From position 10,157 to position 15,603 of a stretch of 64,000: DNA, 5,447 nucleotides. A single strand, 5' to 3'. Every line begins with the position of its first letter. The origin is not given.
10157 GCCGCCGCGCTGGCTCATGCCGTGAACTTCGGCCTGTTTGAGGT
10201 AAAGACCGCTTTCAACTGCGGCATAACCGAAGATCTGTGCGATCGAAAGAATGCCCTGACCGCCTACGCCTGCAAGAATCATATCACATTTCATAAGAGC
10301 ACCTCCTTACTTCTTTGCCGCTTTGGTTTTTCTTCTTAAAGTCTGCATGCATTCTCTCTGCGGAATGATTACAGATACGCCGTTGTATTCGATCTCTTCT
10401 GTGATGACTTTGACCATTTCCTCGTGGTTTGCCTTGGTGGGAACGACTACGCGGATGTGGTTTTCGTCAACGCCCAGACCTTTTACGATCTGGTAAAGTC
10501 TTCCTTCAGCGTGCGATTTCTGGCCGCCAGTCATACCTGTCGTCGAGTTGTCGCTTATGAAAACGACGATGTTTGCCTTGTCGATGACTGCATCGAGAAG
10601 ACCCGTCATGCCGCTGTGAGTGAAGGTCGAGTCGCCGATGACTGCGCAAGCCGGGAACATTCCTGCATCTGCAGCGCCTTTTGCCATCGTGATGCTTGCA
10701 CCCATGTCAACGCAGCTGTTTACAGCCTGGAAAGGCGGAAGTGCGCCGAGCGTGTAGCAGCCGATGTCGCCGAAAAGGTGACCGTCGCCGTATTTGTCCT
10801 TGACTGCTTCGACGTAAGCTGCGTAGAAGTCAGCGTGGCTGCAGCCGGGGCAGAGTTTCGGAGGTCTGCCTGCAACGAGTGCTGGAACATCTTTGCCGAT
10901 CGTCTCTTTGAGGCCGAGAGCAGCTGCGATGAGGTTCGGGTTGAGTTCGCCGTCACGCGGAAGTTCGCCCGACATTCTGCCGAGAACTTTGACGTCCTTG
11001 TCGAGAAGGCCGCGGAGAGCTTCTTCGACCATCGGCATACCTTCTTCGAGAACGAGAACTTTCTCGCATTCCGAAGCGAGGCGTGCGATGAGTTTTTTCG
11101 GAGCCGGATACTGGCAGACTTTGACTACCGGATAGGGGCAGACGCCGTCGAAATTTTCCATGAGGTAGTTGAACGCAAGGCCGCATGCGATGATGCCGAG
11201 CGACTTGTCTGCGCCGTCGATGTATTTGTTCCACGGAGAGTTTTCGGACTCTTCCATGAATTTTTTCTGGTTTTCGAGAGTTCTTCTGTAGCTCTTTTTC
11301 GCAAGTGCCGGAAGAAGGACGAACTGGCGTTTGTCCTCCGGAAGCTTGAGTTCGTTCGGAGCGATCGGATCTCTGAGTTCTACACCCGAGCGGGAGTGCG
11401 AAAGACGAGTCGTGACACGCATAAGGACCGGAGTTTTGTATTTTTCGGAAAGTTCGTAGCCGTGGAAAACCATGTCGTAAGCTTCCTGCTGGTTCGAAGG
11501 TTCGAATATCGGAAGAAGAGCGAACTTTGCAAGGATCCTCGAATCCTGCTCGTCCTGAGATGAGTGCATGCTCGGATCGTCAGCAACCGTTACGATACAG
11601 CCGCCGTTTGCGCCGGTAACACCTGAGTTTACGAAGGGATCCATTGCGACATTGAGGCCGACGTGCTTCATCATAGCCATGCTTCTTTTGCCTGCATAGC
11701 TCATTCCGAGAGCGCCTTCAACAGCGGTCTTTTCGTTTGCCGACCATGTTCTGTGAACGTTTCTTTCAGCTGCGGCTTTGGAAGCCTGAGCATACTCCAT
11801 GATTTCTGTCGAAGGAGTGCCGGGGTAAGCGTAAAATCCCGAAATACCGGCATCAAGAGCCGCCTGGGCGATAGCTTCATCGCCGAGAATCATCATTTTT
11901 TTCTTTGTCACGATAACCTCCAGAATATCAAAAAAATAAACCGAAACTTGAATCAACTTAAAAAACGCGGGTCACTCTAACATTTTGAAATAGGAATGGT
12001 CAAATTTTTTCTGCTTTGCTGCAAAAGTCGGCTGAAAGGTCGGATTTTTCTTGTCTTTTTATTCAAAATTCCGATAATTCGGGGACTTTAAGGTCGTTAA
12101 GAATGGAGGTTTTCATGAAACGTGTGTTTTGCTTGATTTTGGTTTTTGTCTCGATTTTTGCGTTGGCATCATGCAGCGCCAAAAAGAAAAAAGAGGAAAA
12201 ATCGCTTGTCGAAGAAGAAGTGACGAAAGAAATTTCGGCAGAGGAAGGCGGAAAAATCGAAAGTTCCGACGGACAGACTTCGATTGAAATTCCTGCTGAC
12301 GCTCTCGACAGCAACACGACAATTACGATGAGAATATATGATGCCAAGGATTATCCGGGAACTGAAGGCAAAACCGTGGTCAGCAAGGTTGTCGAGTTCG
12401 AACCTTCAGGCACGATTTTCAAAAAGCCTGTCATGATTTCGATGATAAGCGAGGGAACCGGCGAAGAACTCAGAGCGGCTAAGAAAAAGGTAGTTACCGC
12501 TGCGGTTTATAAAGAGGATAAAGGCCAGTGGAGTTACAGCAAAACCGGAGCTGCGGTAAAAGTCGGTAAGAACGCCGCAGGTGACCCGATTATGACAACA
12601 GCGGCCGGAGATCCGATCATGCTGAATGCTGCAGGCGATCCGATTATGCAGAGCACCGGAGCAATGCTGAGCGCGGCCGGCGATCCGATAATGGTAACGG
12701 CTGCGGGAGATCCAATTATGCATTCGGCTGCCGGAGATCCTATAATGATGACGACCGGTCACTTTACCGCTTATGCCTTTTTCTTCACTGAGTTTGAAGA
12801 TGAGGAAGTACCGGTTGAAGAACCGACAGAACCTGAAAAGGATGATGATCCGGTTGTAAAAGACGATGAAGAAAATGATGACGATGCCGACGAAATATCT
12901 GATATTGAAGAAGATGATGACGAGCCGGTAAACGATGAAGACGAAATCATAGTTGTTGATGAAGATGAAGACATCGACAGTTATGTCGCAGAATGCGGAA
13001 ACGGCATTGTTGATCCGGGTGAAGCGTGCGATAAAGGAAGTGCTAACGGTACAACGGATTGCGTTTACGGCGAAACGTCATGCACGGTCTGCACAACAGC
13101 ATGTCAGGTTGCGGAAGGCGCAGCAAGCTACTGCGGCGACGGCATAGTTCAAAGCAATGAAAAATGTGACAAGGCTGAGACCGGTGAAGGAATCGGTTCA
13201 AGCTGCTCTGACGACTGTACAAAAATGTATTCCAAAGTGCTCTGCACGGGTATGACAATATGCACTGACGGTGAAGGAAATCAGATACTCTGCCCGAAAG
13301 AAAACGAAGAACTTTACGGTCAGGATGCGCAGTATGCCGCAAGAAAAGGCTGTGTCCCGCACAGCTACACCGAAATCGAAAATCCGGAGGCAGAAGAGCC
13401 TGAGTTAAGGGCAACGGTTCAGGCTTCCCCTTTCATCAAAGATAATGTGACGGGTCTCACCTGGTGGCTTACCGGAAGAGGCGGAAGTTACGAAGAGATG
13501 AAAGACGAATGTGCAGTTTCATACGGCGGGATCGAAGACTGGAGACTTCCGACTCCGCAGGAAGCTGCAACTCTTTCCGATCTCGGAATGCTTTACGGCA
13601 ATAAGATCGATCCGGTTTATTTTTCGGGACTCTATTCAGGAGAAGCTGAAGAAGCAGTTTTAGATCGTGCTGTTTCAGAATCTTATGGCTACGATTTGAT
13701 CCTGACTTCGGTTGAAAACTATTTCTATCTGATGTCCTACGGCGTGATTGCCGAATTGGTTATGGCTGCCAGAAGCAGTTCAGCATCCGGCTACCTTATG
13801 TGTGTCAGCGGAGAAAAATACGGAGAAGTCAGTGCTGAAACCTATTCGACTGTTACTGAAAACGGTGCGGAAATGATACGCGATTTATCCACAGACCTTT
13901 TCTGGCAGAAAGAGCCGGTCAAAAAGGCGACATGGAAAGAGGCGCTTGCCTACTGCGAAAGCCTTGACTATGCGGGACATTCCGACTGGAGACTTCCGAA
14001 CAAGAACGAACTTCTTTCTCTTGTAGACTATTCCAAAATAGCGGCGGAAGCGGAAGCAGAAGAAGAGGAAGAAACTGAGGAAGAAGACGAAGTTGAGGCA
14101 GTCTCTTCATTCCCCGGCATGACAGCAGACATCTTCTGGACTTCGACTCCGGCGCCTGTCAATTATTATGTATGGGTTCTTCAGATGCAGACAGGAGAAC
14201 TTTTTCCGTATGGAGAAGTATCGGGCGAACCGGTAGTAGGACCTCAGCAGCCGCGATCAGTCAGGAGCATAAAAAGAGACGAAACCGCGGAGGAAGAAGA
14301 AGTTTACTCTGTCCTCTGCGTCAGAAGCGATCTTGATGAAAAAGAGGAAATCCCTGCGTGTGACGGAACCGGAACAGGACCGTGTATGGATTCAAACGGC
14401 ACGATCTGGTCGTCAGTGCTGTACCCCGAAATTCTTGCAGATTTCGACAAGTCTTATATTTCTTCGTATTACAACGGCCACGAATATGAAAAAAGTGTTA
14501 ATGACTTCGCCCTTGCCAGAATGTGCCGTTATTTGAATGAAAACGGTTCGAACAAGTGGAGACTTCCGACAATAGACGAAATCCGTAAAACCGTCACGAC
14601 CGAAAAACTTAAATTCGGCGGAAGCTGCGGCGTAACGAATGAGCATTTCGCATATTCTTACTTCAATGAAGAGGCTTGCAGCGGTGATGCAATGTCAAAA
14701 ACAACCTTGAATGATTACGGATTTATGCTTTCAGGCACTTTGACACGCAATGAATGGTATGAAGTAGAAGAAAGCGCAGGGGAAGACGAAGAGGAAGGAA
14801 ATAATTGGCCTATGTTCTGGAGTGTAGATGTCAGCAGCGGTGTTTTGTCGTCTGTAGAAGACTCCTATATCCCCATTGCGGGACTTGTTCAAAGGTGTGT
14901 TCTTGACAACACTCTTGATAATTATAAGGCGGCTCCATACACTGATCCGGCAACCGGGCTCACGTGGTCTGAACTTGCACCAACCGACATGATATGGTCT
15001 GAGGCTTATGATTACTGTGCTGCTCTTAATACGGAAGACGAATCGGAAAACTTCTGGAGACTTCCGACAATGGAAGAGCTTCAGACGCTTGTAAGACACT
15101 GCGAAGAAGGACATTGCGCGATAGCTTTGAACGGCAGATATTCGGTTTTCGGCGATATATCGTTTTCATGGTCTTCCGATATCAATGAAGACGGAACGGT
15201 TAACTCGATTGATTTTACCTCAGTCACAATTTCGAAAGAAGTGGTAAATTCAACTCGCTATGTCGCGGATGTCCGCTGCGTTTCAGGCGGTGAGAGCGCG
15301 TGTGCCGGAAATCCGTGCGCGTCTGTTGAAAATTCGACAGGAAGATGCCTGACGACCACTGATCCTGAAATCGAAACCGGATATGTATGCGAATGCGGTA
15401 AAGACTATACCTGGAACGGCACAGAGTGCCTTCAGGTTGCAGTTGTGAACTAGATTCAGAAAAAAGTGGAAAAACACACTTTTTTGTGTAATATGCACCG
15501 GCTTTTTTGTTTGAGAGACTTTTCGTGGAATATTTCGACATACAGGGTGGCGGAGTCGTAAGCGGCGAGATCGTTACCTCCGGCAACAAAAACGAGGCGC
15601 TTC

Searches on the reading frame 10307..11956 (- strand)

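Call 25: search_protein_families(library=pfam, proteins=[window:10307-11956:-], max_evalue=0.001)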
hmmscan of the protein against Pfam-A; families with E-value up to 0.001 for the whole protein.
window:10307-11956:- (549 aa): 2 families
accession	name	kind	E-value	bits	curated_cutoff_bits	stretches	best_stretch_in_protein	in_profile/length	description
PF01855.24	POR_N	-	2.5e-14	54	27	1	32-206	2-179/231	Pyruvate flavodoxin/ferredoxin oxidoreductase, thiamine diP-bdg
PF02775.26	TPP_enzyme_C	-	7.9e-12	45.7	21.9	1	397-530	1-149/151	Thiamine pyrophosphate enzyme, C-terminal TPP binding domain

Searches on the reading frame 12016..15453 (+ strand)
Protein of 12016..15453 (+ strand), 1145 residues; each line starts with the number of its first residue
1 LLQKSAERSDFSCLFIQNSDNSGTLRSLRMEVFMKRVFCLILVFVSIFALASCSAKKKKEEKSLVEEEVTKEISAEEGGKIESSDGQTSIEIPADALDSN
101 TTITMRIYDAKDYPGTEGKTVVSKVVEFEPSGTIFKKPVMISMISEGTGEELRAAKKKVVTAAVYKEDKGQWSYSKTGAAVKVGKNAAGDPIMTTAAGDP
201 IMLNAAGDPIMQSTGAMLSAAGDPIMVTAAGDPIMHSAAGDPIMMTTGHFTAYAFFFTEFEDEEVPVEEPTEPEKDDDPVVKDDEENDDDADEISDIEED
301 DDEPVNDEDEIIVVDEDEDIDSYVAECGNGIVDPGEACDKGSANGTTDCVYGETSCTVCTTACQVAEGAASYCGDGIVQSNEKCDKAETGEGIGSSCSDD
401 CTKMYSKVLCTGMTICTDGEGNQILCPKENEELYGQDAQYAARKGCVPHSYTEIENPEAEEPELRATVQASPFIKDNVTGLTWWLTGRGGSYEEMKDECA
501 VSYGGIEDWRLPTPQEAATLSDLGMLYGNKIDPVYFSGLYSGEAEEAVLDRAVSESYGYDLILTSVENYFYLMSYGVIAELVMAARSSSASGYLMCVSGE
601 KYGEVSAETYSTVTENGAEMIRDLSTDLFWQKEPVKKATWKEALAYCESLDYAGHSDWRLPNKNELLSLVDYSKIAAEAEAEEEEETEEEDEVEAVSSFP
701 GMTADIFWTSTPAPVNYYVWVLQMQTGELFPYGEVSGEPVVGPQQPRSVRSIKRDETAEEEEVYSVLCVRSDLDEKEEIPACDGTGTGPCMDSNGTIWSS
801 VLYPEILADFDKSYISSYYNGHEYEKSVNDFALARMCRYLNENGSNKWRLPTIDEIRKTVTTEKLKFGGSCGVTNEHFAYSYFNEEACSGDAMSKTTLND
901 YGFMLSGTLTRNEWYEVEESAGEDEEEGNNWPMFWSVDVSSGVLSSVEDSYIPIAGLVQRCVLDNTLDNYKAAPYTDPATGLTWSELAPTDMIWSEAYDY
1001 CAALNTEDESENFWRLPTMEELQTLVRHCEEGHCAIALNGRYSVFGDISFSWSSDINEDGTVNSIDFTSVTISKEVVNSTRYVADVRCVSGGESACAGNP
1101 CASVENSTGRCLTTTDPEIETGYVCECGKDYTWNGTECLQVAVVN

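Call 25: search_protein_families(library=pfam, proteins=[window:12016-15453:+], max_evalue=0.001)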
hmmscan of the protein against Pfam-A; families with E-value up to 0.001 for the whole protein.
window:12016-15453:+ (1145 aa): 3 families
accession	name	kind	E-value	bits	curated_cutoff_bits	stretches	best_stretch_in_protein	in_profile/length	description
PF07603.17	Lcl_C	-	1.6e-48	164.3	34.9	3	620-731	2-104/117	Lcl C-terminal domain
PF00791.26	ZU5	-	2e-07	31.6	21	1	75-143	6-78/97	ZU5 domain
PF03781.23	FGE-sulfatase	-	0.00092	19.4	23.3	0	608-686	62-138/255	Sulfatase-modifying factor enzyme 1-like domain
